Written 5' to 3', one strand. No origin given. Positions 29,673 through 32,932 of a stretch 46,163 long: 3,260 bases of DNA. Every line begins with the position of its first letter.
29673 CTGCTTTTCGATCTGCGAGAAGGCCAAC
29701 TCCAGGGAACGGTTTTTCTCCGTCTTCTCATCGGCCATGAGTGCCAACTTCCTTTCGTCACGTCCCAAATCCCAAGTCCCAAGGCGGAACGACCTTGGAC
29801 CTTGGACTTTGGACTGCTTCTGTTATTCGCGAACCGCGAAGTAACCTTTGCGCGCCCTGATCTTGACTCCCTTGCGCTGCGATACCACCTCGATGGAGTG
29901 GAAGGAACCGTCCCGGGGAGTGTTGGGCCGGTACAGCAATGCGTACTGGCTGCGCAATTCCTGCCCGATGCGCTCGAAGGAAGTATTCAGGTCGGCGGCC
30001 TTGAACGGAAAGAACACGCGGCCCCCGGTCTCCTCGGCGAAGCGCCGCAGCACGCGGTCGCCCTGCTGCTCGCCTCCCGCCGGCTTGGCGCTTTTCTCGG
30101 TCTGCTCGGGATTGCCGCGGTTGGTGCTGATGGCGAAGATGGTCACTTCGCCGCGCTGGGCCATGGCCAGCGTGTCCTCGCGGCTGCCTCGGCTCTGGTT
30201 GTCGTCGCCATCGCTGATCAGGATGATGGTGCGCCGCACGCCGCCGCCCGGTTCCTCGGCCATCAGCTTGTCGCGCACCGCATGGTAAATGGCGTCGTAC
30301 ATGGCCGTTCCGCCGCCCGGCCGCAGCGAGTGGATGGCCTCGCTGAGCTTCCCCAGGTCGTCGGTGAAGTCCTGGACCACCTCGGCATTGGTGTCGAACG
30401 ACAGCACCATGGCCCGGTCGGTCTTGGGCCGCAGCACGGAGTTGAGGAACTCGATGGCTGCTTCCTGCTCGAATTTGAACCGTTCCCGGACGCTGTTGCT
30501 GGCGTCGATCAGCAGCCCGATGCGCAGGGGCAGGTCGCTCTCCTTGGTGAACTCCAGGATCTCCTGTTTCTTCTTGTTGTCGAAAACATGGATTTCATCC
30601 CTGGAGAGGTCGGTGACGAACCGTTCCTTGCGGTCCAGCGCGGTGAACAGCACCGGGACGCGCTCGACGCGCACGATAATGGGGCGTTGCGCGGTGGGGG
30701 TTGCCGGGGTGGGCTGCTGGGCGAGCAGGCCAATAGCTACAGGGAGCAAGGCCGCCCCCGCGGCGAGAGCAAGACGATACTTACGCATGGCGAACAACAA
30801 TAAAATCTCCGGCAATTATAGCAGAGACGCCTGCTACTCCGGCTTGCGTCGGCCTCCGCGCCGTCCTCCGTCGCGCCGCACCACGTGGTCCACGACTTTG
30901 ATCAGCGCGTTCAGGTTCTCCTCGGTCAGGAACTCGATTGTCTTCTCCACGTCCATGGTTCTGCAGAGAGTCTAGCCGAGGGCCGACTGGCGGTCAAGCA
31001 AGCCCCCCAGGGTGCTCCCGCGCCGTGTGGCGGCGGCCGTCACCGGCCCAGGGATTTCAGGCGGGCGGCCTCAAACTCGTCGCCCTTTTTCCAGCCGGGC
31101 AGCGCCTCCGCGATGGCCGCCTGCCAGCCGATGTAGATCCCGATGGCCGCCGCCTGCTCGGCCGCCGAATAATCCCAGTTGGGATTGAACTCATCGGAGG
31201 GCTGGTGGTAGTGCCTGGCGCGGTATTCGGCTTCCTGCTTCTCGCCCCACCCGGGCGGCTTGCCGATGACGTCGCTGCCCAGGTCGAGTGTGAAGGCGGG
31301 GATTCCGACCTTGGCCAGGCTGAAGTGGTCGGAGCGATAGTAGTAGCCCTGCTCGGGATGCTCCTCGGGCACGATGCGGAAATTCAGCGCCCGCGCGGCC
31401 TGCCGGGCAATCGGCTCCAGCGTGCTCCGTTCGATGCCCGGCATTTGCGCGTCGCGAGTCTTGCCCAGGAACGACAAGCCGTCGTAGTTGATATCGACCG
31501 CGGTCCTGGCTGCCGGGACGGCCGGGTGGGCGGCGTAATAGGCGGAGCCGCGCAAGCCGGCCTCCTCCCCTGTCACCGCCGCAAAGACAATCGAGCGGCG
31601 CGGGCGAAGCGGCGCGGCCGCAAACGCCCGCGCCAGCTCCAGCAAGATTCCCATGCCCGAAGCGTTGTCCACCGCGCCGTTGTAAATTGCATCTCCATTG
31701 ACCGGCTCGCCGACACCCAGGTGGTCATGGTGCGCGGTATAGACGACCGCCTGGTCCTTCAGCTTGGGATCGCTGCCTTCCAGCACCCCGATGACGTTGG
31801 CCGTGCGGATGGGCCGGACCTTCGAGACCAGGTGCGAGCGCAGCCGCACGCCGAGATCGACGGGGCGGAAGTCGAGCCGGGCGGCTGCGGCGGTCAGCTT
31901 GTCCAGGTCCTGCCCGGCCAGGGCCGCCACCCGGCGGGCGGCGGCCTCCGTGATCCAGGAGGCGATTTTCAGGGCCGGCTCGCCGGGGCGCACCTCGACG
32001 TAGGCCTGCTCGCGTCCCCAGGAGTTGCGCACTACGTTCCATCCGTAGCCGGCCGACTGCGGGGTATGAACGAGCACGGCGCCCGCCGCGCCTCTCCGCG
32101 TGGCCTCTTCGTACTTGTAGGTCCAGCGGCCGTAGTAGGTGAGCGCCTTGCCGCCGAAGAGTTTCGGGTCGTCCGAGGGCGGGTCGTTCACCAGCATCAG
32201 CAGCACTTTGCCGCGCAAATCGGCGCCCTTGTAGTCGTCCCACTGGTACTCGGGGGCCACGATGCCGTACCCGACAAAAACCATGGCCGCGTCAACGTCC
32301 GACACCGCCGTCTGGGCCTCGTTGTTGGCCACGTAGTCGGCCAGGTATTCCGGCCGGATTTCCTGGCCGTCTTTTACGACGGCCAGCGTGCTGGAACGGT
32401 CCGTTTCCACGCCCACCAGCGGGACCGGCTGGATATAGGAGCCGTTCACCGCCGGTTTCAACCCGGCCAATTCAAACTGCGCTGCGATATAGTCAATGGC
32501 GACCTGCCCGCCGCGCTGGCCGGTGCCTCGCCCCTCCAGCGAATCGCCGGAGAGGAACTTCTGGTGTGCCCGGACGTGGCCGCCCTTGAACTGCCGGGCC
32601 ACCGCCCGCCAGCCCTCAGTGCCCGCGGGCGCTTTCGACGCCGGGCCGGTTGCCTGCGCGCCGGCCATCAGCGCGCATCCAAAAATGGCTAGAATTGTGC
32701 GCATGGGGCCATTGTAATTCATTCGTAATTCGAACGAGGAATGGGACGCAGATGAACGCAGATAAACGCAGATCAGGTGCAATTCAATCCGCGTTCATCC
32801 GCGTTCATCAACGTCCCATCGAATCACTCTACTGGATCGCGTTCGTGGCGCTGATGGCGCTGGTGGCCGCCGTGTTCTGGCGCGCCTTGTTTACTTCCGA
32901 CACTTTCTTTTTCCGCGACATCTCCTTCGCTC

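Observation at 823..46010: Pervasive hairpins whose arms are tandem arrays of short (mostly 7-nt) units, with a different unit at different loci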

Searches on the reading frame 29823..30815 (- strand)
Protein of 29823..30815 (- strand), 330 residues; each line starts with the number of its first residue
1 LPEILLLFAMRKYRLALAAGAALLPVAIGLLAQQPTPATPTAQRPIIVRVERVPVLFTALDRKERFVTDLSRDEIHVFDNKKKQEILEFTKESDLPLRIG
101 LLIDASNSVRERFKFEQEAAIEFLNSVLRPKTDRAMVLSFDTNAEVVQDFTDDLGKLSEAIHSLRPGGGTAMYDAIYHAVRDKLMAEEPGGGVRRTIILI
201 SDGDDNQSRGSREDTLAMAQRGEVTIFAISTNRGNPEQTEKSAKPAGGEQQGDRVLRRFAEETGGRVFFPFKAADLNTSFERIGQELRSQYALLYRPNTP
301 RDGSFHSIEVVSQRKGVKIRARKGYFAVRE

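Call 39: search_protein_families(library=pfam, proteins=[window:29823-30815:-], max_evalue=0.0001)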
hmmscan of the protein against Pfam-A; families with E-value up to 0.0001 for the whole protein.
window:29823-30815:- (330 aa): 3 families
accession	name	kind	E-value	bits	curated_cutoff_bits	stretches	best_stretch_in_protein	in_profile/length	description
PF13519.12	VWA_2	-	6e-16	59.4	27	1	101-203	3-106/107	von Willebrand factor type A domain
PF00092.34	VWA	-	1.7e-14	54.9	23.8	1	100-264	3-155/174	von Willebrand factor type A domain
PF05762.20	VWA_CoxE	-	3.3e-05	23.9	26.4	1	95-223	55-180/222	VWA domain containing CoxE-like protein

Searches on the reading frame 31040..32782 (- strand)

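Call 39: search_protein_families(library=pfam, proteins=[window:31040-32782:-], max_evalue=0.0001)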
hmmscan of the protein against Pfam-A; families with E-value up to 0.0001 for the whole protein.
window:31040-32782:- (580 aa): 1 family
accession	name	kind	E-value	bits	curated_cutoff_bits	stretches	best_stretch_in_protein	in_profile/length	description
PF04389.22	Peptidase_M28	-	3.1e-42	144.9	21.3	1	329-541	1-182/193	Peptidase family M28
